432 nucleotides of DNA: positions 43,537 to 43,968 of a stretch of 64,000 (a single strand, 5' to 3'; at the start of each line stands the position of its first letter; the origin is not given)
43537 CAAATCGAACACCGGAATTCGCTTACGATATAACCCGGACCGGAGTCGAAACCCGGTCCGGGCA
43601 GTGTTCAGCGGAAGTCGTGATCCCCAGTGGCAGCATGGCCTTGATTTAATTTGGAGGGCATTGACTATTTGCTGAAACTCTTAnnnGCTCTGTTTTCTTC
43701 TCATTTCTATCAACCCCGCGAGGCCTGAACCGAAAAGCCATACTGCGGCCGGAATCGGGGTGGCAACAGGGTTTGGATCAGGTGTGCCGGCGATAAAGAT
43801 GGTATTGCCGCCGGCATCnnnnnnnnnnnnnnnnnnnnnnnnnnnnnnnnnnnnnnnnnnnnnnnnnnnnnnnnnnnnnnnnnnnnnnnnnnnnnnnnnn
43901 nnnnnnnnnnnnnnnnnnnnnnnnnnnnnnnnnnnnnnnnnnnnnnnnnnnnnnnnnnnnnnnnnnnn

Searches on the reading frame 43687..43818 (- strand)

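Call 31: search_protein_families(library=ncbifam, proteins=[window:43687-43818:-], max_evalue=10)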
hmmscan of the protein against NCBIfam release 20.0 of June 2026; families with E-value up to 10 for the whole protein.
seq(44 aa): 6 families
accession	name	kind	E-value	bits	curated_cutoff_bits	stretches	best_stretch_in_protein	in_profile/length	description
TIGR03370.1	VPLPA-CTERM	domain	8.2e-06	25.7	25.35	1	21-42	2-23/25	VPLPA-CTERM sorting domain-containing protein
NF033554.9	floc_PepA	equivalog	8.1e-05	22.5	80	1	19-43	236-260/261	flocculation-associated PEP-CTERM protein PepA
NF041927.1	Xrt_dep_XDP1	equivalog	0.0012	18.9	125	1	14-43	213-242/242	exosortase-dependent surface protein XDP1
NF038125.1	PEP_CTERM_THxN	subfamily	0.0048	16.5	85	1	17-43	221-246/246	THxN family PEP-CTERM protein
NF041538.1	PEP_EDSA_1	subfamily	0.078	12.6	100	1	21-42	285-306/307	EDSAP-1 family PEP-CTERM protein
NF038118.1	PEP_CTERM_CCXG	equivalog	0.12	12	90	1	18-43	174-199/199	CCXG family PEP-CTERM protein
